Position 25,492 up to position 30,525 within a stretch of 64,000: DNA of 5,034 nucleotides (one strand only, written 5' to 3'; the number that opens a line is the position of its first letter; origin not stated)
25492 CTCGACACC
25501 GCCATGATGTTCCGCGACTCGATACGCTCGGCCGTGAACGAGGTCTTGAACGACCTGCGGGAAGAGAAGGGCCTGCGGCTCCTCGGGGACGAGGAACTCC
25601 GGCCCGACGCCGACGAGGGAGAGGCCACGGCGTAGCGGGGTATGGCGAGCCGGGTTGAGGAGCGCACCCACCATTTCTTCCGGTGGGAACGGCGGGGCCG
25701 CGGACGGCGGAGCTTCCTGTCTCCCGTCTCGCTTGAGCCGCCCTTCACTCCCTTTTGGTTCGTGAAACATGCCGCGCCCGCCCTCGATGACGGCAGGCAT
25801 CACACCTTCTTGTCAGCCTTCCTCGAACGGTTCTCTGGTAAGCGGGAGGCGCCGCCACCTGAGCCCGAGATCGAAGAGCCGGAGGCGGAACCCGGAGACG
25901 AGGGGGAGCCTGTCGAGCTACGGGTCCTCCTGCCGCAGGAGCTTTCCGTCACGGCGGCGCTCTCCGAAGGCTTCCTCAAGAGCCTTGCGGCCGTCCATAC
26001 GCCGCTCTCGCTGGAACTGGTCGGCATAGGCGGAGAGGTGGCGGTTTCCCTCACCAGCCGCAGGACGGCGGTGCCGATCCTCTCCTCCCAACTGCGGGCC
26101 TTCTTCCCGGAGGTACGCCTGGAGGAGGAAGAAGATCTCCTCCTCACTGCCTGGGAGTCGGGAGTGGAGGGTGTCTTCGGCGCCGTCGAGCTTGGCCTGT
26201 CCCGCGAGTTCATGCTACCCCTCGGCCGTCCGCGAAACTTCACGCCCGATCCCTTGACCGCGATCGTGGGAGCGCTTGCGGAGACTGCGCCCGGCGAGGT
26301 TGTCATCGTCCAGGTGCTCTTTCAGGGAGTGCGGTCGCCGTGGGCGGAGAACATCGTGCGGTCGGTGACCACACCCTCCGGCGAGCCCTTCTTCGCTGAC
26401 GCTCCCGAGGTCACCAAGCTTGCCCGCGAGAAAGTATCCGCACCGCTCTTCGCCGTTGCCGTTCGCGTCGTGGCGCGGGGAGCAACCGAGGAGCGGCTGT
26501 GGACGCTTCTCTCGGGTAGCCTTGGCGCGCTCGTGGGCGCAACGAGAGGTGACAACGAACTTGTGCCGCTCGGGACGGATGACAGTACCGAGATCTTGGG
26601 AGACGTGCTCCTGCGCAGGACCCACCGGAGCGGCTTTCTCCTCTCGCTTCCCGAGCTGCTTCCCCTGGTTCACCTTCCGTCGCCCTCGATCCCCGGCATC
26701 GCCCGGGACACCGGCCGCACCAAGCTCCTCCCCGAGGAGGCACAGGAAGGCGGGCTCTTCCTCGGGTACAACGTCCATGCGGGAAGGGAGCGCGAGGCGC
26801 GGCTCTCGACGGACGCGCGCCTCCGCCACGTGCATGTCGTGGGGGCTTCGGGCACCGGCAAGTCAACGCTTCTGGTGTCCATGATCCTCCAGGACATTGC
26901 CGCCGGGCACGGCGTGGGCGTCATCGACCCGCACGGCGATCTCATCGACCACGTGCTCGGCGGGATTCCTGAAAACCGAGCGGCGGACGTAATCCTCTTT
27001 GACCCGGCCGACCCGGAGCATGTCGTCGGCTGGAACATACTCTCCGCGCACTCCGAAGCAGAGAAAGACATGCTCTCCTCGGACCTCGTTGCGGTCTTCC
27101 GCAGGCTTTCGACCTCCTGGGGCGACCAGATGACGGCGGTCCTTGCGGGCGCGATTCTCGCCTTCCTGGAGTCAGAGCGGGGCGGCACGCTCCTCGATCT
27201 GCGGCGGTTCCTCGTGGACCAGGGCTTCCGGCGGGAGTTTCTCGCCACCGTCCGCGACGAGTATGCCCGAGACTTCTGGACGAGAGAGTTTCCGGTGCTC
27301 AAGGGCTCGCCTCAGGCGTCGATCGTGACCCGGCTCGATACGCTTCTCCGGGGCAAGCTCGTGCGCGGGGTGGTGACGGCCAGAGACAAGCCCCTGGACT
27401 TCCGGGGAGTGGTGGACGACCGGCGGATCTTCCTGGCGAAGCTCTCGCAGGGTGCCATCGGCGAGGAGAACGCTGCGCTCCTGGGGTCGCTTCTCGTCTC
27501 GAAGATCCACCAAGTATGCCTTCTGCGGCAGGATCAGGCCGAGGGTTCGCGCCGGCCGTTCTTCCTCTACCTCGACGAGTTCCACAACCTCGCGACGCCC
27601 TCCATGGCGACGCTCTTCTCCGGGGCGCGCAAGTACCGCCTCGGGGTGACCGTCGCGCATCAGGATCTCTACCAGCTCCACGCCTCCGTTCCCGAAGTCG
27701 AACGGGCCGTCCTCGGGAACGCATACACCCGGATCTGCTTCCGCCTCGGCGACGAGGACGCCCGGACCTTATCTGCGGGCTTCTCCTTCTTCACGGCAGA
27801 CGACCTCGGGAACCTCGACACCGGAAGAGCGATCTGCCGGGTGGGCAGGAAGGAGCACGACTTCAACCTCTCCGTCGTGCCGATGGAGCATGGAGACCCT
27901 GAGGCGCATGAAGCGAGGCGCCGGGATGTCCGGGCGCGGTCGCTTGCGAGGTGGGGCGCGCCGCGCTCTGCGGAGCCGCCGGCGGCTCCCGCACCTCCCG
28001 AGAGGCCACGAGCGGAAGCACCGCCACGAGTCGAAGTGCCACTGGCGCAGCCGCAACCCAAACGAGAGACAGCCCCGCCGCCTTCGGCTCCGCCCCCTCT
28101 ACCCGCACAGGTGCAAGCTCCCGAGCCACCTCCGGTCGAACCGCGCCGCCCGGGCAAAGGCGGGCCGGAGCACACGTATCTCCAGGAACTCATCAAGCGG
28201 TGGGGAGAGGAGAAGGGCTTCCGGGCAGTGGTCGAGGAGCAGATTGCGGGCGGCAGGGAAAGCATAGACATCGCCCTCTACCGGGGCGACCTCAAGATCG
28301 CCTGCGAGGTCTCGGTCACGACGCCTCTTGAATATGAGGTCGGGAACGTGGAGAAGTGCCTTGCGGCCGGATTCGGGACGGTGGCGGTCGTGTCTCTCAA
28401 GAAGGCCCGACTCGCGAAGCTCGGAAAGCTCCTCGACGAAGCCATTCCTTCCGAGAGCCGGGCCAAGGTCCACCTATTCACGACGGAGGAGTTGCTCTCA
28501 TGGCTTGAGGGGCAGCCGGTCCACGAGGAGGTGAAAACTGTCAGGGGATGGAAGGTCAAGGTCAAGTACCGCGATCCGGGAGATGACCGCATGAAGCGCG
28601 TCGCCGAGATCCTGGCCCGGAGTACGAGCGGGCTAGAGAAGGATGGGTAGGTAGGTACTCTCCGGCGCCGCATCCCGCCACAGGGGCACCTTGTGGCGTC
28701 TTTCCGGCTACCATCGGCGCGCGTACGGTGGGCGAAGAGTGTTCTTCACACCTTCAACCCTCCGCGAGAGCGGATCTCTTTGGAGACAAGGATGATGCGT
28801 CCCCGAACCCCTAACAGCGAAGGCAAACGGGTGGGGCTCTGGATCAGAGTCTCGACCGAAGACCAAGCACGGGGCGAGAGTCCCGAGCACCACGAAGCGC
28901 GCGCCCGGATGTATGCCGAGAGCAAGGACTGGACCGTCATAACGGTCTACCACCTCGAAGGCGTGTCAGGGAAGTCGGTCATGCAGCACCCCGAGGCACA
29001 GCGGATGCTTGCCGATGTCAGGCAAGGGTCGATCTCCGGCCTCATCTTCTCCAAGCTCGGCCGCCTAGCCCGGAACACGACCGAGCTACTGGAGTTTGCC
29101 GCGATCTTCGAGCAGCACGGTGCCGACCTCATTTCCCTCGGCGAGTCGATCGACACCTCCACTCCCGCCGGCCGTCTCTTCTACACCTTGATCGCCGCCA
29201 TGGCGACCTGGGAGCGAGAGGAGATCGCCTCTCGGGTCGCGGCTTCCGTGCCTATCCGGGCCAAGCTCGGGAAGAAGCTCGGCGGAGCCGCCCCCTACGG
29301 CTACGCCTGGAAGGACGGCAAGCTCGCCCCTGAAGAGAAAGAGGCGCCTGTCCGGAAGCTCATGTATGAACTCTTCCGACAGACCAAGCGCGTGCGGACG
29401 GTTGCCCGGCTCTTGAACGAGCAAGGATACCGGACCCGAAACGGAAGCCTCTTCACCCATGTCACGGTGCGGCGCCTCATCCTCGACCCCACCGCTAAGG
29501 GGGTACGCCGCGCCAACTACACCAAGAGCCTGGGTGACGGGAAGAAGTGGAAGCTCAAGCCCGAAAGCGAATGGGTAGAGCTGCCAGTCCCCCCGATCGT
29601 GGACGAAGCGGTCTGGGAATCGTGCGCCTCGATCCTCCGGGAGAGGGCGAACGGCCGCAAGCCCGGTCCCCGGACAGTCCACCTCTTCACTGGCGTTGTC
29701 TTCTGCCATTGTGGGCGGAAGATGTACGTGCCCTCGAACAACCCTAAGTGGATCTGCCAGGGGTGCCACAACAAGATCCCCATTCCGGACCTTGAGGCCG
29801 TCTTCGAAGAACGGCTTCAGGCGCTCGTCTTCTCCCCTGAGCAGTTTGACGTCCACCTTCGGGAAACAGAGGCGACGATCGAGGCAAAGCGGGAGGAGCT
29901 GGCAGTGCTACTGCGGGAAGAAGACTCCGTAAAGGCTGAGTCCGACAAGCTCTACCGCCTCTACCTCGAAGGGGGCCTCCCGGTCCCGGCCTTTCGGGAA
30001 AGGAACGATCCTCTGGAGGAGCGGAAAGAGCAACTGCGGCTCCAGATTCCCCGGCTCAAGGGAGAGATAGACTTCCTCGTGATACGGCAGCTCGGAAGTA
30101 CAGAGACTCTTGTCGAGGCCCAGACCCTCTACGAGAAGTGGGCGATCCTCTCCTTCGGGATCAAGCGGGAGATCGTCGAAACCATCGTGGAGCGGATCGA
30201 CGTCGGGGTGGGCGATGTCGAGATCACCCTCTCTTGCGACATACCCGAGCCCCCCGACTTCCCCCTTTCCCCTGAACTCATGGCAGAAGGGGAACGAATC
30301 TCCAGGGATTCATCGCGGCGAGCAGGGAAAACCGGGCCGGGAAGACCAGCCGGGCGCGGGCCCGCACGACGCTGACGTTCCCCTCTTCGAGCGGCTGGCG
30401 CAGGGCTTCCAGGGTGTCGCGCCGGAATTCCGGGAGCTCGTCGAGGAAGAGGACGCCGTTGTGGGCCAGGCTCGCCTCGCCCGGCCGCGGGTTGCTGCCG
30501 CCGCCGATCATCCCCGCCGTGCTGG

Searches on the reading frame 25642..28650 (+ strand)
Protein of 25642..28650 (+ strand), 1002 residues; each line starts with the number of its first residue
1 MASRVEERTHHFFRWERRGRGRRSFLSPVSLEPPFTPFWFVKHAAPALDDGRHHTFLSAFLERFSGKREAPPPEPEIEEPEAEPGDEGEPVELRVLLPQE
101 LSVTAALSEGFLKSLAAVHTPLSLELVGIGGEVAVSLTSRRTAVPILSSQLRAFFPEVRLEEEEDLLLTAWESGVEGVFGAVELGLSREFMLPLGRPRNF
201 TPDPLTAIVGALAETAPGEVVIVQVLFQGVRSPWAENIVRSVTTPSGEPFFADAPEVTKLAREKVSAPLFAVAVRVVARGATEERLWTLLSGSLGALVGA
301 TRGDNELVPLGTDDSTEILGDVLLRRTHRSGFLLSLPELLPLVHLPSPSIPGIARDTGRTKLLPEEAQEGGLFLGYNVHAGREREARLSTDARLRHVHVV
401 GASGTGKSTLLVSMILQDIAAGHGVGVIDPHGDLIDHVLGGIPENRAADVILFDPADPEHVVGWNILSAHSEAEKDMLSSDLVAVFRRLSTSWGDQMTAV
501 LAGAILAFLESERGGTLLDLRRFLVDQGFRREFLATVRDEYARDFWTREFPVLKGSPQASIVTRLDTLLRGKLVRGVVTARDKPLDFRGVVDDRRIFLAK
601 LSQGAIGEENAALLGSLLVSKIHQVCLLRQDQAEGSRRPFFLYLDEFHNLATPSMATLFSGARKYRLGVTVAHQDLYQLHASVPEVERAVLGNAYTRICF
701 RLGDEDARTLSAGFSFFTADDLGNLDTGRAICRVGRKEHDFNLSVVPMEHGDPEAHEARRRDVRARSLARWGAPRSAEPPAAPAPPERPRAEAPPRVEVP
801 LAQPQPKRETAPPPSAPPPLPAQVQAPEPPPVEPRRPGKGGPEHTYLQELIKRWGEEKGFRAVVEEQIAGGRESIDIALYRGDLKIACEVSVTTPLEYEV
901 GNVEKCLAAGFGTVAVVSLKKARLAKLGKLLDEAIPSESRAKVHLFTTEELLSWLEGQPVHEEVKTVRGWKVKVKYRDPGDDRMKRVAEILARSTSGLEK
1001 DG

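Call 15: search_protein_families(library=pfam, max_evalue=0.01, proteins=[window:25642-28650:+])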
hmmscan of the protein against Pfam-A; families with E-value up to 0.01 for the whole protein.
window:25642-28650:+ (1002 aa): 7 families
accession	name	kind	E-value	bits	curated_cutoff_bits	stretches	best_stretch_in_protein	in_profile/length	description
PF02534.20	T4SS-DNA_transf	-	2.7e-09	36.8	20.1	1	387-468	37-115/468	Type IV secretory system Conjugative DNA transfer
PF10412.15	TrwB_AAD_bind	-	9.5e-09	35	20.5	1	391-711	12-319/387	Type IV secretion-system coupling protein DNA-binding domain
PF12696.13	TraG-D_C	-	5e-06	26.9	22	1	639-707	1-72/126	TraM recognition site of TraD and TraG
PF13191.12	AAA_16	-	1.2e-05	26.4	32.6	1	392-442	22-73/167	AAA ATPase domain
PF01935.23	DUF87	-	0.00014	22.5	23.2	1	394-433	23-63/220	Helicase HerA, central domain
PF25199.1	nSTAND_NTPase5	-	0.0021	18.3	34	1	387-459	34-108/145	Novel STAND NTPase 5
PF01580.24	FtsK_SpoIIIE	-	0.0043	17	24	0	392-416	39-61/221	FtsK/SpoIIIE family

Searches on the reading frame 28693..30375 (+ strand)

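Call 15: search_protein_families(library=pfam, max_evalue=0.01, proteins=[window:28693-30375:+])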
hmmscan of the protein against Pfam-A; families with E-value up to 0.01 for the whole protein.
window:28693-30375:+ (560 aa): 3 families
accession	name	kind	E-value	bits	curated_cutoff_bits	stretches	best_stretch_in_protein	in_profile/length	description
PF00239.26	Resolvase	-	9.4e-29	100.8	23.3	1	50-194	4-144/145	Resolvase, N terminal domain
PF07508.19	Recombinase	-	8.3e-19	68.2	21.1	1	215-318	1-102/102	Recombinase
PF13408.12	Zn_ribbon_recom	-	0.002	18.9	25.3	1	331-374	1-56/58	Recombinase zinc beta ribbon domain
